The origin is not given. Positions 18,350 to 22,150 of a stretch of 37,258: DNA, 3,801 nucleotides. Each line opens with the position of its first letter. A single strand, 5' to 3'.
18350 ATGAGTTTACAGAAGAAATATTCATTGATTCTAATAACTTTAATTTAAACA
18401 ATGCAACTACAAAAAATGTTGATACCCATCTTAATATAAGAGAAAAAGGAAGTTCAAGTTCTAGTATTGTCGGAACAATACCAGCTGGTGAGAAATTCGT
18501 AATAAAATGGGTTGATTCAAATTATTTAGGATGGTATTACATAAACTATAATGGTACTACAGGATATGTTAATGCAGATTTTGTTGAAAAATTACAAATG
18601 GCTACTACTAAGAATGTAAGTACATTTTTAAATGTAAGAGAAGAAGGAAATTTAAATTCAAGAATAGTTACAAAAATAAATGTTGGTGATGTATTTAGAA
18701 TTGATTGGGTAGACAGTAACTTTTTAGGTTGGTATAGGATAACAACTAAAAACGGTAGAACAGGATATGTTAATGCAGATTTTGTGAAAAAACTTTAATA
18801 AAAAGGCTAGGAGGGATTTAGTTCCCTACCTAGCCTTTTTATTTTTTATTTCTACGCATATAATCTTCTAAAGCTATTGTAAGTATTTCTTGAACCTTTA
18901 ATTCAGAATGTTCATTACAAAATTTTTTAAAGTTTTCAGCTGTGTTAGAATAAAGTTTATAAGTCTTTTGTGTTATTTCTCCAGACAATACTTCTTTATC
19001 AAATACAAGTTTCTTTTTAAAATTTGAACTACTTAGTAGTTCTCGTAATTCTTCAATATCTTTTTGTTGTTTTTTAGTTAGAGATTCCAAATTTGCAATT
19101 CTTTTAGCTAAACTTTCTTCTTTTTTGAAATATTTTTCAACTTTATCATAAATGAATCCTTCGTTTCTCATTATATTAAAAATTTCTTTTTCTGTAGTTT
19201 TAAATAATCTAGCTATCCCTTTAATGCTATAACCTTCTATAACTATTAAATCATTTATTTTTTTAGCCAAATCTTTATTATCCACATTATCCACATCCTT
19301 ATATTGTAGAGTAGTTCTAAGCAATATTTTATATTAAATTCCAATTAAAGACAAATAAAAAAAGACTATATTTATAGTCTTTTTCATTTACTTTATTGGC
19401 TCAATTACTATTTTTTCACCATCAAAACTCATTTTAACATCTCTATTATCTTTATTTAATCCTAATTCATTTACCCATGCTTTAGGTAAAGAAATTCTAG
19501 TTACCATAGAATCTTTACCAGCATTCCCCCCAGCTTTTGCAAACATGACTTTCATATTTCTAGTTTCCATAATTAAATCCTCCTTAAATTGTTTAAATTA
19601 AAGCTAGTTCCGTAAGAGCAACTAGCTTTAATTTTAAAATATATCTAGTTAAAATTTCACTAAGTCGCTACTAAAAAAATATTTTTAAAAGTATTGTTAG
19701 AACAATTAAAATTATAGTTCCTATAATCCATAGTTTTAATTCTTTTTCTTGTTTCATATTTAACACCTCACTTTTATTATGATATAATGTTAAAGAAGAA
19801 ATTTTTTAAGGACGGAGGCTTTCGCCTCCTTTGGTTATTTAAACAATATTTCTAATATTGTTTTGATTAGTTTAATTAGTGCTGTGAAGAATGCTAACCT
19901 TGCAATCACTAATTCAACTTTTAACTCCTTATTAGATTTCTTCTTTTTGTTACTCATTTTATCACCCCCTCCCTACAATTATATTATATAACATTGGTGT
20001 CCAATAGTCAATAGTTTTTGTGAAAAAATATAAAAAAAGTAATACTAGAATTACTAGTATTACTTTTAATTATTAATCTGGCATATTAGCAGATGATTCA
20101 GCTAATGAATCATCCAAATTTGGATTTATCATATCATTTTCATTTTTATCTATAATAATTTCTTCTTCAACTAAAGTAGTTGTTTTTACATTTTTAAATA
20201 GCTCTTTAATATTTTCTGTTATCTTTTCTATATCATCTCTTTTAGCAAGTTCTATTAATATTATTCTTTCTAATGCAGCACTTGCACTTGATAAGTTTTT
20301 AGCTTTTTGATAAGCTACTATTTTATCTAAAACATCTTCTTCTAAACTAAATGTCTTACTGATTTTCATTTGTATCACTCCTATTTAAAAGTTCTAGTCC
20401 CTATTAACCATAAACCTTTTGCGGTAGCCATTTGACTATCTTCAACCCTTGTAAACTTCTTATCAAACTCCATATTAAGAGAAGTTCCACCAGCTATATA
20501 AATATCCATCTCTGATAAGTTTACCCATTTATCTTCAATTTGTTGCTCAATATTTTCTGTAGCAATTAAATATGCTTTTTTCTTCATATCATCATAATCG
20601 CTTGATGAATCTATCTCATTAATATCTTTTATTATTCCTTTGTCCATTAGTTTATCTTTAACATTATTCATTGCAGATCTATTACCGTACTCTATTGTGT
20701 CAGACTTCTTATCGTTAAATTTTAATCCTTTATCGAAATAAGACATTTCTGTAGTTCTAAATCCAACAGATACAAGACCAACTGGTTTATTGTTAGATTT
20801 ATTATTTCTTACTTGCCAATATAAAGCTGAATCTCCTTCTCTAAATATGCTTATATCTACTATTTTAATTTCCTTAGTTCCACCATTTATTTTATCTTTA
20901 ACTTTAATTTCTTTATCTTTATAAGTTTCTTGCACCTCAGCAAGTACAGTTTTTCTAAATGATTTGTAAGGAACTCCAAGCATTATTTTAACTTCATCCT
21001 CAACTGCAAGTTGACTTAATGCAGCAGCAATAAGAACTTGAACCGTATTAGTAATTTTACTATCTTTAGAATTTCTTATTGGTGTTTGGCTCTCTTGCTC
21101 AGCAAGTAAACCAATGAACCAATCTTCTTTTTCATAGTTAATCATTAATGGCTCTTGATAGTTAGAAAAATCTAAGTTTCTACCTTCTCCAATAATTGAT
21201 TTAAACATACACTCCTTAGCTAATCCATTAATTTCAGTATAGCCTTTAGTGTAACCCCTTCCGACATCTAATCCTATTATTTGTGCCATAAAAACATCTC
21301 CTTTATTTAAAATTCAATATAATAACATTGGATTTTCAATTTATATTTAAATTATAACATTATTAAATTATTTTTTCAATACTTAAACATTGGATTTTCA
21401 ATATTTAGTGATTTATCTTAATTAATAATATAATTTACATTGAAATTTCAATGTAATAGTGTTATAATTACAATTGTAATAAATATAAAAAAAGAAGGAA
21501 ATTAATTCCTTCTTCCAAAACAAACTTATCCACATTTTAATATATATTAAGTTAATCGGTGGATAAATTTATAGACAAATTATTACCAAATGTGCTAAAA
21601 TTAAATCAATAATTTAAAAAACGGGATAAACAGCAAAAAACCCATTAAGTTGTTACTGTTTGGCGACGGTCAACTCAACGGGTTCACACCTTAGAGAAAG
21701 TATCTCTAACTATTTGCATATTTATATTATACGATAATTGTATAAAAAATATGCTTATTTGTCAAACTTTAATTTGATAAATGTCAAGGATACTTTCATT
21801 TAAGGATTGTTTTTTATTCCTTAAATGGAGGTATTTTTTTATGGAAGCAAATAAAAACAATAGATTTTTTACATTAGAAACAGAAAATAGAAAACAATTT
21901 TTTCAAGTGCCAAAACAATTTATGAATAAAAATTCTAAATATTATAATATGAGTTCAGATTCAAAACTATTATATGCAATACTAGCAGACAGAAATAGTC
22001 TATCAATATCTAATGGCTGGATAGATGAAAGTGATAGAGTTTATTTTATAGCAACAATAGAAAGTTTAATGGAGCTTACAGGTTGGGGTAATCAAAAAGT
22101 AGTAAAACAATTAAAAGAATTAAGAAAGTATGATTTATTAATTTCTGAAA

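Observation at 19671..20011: Two-peptide operon with a convergent consensus antisense promoter: type I toxin-antitoxin-like cassette next to the partition genes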

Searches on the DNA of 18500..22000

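Call 6: search_rna_families(source=window, start=18500, end=22000, threshold=evalue, max_evalue=10)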
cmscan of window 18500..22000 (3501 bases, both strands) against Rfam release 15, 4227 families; matches with E-value up to 10: 5.
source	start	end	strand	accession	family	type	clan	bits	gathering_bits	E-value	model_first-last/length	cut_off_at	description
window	21631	21707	-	RF00042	CopA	Gene; antisense;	-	24.9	60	0.23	1-92/92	no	CopA-like RNA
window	19568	19636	-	RF02934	caiA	Gene; sRNA;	-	22.9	55.5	1.2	1-78/78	no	caiA RNA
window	18780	18842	-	RF02948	cow-rumen-4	Gene; sRNA;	-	22.5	48.5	1.8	1-64/64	no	cow-rumen-4 RNA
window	19586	19642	+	RF03723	MIR7125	Gene; miRNA;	-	22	100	0.25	1-107/107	no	MIR7125 microRNA precursor family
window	18800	18859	-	RF00112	CyaR_RyeE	Gene; sRNA;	-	19.4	47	4.3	1-85/85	no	CyaR/Rye RNA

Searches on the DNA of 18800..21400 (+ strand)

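Call 5: search_dna_similar(query=window:19300-20400:+, collection=phages, mode=distant, max_rows=30)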
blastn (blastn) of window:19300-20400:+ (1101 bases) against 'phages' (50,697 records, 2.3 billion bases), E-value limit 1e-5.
Records with a match: 5; places in all: 5; records where one place covers at least 80% of the query: 0.
Best place of each record, by identity: 60-80% 5.
By first word of the organism name: Clostridium 2; Clostridioides 2; Peptoclostridium 1.
By host as written in the record: Clostridium difficile 2; Peptoclostridium difficile strain DSM1296 1; Clostridioides difficile 1; Clostridioides sp. ES-S-0173-01 1.
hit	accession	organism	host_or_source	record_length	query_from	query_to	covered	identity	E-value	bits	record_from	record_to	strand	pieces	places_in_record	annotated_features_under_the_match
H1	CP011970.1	Peptoclostridium phage phiCDIF1296T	Peptoclostridium difficile strain ...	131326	957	1084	12%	74.0%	2e-9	71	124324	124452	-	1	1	hypothetical protein (x2)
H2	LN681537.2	Clostridium phage phiCD211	Clostridium difficile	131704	957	1084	12%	74.0%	2e-9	71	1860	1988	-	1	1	30S ribosomal protein S3 | hypothetical protein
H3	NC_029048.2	Clostridium phage phiCD211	Clostridium difficile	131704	957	1084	12%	74.0%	2e-9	71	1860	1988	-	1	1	30S ribosomal protein S3 | partition protein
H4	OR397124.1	Clostridioides phage AR1086-1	Clostridioides difficile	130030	957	1084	12%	74.0%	2e-9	71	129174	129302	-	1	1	hypothetical protein (x2)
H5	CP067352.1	Clostridioides phage ES-S-0173-01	Clostridioides sp. ES-S-0173-01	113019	957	1084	12%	72.7%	1e-7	64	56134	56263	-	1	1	record has no annotation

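Call 10: search_dna_similar(query=window:19600-20080:+, collection=plasmids, mode=distant, max_rows=60, max_evalue=0.01)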
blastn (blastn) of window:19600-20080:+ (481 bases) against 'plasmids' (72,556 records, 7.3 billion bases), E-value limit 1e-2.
Records with a match: 2; places in all: 2; records where one place covers at least 80% of the query: 1.
Best place of each record, by identity: >=99% 1; 80-90% 1.
By first word of the organism name: Clostridium 1; Candidatus 1.
By predicted mobility (MOB-suite, as given by PLSDB): non-mobilizable 2.
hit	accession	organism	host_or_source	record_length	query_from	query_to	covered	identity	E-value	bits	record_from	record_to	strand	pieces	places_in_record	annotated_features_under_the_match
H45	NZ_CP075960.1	Clostridium perfringens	Meatball soup, FP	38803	1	481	100%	100.0%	0e+0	868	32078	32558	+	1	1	hypothetical protein (x2)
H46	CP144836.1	Candidatus Stammera capleta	insect metagenome,tissue sample,midgut ...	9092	81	151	15%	80.3%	2e-5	57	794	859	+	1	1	record has no annotation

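Call 11: search_dna_similar(query=window:18800-21400:+, collection=phages, mode=distant, max_rows=20)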
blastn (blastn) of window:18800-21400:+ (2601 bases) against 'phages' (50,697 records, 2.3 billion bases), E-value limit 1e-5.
Records with a match: 9; places in all: 9; records where one place covers at least 80% of the query: 0.
Best place of each record, by identity: 60-80% 9.
By first word of the organism name: Clostridium 5; Clostridioides 3; Peptoclostridium 1.
By host as written in the record: Clostridium difficile 2; - 2; Clostridium perfringens 2; Clostridioides difficile 1; Peptoclostridium difficile strain DSM1296 1; Clostridioides sp. ES-S-0173-01 1.
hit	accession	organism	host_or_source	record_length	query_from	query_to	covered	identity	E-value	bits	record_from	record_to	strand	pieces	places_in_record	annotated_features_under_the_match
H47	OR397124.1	Clostridioides phage AR1086-1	Clostridioides difficile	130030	1457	2484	40%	68.1%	2e-90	340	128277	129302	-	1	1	hypothetical protein (x2)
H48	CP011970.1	Peptoclostridium phage phiCDIF1296T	Peptoclostridium difficile strain ...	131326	1457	2484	40%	68.0%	9e-89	335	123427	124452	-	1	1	hypothetical protein (x2)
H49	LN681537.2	Clostridium phage phiCD211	Clostridium difficile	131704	1457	2484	40%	68.0%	9e-89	335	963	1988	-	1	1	hypothetical protein | 30S ribosomal protein S3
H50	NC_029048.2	Clostridium phage phiCD211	Clostridium difficile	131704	1457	2484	40%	68.0%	9e-89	335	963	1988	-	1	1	partition protein | 30S ribosomal protein S3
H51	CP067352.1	Clostridioides phage ES-S-0173-01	Clostridioides sp. ES-S-0173-01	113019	1457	2484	40%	68.0%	3e-88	334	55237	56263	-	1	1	record has no annotation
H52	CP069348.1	Clostridioides phage pCD1602_4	water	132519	1457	2484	40%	67.1%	8e-77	295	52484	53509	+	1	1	record has no annotation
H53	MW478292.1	Clostridium phage vB_CpeS-1181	Clostridium perfringens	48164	43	569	20%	66.5%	2e-27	131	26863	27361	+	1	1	hypothetical protein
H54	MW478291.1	Clostridium phage phiCp-D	Clostridium perfringens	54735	59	569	20%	65.8%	1e-23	118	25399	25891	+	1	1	hypothetical protein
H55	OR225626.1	Clostridium phage LPCPA58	-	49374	58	569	20%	64.6%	3e-13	84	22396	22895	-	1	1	hypothetical protein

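Call 100: search_rna_families(sources=[L039, L042, L043, L035, L037], threshold=evalue, max_evalue=1)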
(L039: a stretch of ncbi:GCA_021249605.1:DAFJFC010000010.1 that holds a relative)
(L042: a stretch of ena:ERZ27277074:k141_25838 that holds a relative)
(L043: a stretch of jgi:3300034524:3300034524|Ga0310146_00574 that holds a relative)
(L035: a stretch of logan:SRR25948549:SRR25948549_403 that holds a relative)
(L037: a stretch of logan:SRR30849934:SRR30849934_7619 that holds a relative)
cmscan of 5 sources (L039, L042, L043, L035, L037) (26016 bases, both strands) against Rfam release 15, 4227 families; matches with E-value up to 1: 4.
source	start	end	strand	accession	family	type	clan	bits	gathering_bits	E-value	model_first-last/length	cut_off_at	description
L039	2195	2346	-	RF01479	rli48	Gene; sRNA;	-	165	100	6.7e-36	1-149/149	no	Listeria sRNA rli48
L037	4065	4094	-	RF01316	CRISPR-DR3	Gene; CRISPR;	-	50.6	41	0.00075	1-30/30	no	CRISPR RNA direct repeat element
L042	2725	2798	-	RF00121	MicC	Gene; sRNA;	-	34.8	90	0.099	1-123/123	no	MicC RNA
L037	1452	1507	+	RF03445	mir-7552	Gene; miRNA;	-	29.1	59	0.51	1-63/63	no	mir-7552 microRNA precursor family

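Call 108: search_rna_families(source=L039, start=2100, end=2450, threshold=gathering, show_alignments=1)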
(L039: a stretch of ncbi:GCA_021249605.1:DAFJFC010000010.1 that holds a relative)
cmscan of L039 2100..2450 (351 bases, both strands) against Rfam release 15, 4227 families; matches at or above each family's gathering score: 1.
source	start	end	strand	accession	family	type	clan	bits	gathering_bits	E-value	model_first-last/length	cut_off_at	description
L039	2195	2346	-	RF01479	rli48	Gene; sRNA;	-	165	100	9.1e-38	1-149/149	no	Listeria sRNA rli48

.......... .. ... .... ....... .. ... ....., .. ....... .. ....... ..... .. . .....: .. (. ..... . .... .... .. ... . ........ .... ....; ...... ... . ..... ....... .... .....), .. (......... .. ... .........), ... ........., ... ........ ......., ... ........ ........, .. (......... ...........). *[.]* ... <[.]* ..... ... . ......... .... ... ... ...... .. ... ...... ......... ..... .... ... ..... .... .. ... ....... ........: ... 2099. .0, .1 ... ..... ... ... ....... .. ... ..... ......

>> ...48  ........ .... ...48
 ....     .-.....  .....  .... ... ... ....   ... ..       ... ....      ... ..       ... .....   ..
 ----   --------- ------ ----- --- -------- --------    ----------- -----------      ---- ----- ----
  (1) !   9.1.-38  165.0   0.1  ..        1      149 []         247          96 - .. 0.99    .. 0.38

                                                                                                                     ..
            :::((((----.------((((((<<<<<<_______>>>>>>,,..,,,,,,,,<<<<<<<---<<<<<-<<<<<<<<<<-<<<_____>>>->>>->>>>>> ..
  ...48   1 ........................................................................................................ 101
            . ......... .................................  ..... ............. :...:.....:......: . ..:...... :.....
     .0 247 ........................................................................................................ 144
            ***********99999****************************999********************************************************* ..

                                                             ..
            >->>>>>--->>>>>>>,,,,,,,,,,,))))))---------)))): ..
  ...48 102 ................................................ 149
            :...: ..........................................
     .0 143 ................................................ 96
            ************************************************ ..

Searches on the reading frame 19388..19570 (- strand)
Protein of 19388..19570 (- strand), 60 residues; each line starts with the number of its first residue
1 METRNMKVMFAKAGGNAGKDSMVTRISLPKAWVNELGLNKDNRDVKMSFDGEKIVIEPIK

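Call 12: search_protein_families(library=pfam, proteins=[window:19388-19570:-], max_evalue=1)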
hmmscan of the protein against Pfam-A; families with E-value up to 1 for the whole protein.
window:19388-19570:- (60 aa): 1 family
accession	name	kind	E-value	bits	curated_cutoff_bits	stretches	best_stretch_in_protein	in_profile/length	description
PF04014.23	MazE_antitoxin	-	2.7e-05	24.5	24.7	1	25-60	9-44/48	Antidote-toxin recognition MazE, bacterial antitoxin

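Call 13: search_protein_families(library=ncbifam, proteins=[window:19388-19570:-], max_evalue=1)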
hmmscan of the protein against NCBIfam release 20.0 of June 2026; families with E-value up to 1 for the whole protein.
window:19388-19570:- (60 aa): 0 families

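Call 14: search_protein_families(library=phrogs, proteins=[window:19388-19570:-], max_evalue=1)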
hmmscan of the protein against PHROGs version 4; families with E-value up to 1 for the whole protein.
window:19388-19570:- (60 aa): 2 families
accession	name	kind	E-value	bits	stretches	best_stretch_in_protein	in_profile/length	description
phrog_2329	-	unknown function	2.3e-18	67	1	1-59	2-56/59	-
phrog_4324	-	unknown function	0.06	14.6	1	26-60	15-48/89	-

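Call 54: search_protein_families(library=padloc, proteins=[window:19388-19570:-], max_evalue=1)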
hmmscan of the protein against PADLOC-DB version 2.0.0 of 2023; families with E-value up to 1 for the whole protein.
window:19388-19570:- (60 aa): 0 families
